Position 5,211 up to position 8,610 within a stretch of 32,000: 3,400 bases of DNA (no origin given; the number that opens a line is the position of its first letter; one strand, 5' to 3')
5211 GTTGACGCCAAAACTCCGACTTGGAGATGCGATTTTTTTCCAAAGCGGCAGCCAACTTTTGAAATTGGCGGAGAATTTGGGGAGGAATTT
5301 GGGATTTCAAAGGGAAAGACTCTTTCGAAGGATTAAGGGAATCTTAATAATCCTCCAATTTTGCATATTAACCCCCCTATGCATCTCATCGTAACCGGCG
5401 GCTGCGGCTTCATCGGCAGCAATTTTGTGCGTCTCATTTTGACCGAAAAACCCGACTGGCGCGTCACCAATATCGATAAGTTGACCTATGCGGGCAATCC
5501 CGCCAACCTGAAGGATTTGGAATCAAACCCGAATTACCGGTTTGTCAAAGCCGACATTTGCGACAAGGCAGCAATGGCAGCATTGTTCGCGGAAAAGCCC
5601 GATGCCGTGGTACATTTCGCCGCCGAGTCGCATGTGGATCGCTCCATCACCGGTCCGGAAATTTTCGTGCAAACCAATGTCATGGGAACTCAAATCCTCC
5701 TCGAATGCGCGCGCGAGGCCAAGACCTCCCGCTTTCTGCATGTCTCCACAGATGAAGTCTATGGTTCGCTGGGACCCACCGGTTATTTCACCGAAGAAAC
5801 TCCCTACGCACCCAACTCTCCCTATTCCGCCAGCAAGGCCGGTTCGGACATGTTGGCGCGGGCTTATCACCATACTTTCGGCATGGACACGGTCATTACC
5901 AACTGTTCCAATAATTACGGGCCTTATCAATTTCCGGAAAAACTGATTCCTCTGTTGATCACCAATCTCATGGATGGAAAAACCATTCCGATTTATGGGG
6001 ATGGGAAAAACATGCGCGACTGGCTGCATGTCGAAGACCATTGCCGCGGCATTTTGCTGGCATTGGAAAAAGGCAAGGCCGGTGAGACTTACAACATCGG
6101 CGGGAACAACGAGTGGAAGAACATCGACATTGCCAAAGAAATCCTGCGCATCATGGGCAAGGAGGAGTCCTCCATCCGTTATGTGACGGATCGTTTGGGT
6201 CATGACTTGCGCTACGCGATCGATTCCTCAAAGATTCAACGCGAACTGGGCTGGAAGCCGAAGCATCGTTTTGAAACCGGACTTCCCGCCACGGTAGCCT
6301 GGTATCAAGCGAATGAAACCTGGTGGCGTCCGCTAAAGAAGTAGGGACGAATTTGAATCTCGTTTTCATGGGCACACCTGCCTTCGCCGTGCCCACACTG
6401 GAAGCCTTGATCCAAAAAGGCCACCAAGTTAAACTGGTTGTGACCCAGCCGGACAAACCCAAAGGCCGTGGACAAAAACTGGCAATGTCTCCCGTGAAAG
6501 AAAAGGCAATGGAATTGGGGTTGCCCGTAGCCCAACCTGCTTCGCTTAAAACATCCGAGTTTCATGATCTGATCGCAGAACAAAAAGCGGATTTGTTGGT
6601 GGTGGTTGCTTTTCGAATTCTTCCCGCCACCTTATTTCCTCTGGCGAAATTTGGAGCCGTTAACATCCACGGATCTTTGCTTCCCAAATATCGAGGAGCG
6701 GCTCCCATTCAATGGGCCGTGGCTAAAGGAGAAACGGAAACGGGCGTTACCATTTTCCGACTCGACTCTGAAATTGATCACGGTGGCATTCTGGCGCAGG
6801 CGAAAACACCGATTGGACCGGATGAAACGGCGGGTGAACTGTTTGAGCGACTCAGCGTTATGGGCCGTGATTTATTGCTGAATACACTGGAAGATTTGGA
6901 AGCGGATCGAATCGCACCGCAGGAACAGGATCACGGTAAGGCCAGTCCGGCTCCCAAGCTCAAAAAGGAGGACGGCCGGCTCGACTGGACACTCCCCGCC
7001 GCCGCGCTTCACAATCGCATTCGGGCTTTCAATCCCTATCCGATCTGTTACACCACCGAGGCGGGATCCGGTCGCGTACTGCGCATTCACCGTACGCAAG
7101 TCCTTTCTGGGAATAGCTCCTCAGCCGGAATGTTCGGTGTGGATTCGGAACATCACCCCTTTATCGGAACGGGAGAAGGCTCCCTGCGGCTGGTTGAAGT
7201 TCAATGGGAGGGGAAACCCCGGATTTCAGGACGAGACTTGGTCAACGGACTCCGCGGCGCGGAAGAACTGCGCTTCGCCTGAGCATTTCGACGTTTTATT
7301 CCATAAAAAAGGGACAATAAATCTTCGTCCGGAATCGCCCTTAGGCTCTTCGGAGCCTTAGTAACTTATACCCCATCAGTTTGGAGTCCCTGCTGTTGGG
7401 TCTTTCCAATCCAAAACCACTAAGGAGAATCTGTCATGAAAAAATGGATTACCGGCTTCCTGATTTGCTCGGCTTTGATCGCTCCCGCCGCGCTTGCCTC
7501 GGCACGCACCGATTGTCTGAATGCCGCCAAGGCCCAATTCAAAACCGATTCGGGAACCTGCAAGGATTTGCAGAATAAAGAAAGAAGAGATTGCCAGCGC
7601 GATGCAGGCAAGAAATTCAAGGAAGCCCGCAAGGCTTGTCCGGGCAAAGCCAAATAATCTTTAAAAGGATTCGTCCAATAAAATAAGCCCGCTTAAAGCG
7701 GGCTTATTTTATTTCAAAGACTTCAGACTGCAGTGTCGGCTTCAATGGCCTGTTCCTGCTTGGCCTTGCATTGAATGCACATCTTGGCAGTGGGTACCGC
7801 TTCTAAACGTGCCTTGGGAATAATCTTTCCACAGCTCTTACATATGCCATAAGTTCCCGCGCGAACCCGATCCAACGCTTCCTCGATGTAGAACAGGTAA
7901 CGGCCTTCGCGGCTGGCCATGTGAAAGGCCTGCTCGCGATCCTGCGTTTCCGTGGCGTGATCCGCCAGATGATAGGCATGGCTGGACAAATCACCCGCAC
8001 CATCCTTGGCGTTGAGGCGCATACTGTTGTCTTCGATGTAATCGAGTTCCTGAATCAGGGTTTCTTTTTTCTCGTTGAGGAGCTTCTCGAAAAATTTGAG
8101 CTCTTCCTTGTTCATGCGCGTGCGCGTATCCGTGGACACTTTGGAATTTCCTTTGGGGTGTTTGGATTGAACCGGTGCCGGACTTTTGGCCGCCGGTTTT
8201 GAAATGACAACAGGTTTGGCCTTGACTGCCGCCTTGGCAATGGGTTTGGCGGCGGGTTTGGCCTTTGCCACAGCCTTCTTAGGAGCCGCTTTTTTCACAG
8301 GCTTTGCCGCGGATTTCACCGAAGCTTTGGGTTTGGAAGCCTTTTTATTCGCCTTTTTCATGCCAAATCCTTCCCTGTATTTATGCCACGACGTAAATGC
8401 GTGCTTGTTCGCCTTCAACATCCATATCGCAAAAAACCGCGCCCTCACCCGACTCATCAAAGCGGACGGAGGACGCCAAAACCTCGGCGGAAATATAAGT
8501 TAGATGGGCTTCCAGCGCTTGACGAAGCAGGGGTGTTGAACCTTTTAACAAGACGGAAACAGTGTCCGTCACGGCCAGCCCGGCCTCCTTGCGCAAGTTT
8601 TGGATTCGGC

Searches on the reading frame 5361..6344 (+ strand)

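Call 63: search_protein_families(library=pfam, proteins=[window:5361-6344:+], max_evalue=0.00001)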
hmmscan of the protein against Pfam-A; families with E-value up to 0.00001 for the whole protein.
window:5361-6344:+ (327 aa): 7 families
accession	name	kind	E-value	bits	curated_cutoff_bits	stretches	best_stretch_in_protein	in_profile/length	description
PF16363.11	GDP_Man_Dehyd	-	2e-90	304.1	27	1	10-308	1-329/332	GDP-mannose 4,6 dehydratase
PF01370.27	Epimerase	-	9.5e-73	245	20.9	1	10-247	2-240/240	NAD dependent epimerase/dehydratase family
PF01073.25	3Beta_HSD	-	1.1e-19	71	22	1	10-236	1-230/280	3-beta hydroxysteroid dehydrogenase/isomerase family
PF02719.21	Polysacc_synt_2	-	1.2e-19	71.1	20.2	1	10-273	2-259/293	Polysaccharide biosynthesis protein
PF04321.23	RmlD_sub_bind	-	4.1e-15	56.1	27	1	7-275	1-241/287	RmlD substrate binding domain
PF07993.18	NAD_binding_4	-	1.1e-11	44.8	20.1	1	11-184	1-206/258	Male sterility protein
PF13460.12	NAD_binding_10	-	3e-07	30.9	27.2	1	13-145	1-114/184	NAD(P)H-binding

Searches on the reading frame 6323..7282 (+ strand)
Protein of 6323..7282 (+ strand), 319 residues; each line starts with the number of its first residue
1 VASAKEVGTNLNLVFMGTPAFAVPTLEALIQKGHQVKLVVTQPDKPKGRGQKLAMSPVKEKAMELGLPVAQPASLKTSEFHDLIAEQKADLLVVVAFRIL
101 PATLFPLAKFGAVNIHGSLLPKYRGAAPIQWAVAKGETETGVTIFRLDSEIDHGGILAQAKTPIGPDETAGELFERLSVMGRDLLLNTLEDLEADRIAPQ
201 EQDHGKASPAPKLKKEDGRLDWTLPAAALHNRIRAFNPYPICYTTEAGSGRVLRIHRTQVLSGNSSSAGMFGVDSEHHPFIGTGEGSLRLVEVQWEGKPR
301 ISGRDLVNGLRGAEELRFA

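Call 63: search_protein_families(library=pfam, proteins=[window:6323-7282:+], max_evalue=0.00001)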
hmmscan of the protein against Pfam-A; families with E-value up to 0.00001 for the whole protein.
window:6323-7282:+ (319 aa): 2 families
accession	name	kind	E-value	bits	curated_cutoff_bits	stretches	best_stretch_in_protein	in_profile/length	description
PF00551.24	Formyl_trans_N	-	1.9e-39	135.8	26.1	1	13-187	3-179/181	Formyl transferase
PF02911.23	Formyl_trans_C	-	4.6e-21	75.3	21.1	1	212-310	1-99/100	Formyl transferase, C-terminal domain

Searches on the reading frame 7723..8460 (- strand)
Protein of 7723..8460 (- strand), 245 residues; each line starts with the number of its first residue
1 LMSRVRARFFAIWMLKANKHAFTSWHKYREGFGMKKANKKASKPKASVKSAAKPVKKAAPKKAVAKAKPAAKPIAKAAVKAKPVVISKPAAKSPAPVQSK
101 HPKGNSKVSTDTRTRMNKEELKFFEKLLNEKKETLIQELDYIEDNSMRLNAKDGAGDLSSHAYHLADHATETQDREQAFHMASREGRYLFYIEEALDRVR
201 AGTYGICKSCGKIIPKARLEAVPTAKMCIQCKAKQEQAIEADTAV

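Call 63: search_protein_families(library=pfam, proteins=[window:7723-8460:-], max_evalue=0.00001)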
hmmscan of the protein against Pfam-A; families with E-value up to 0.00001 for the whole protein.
window:7723-8460:- (245 aa): 1 family
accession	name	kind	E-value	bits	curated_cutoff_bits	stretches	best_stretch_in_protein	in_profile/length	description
PF01258.23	zf-dskA_traR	-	2e-13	50.5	24.9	1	202-237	1-36/36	Prokaryotic dksA/traR C4-type zinc finger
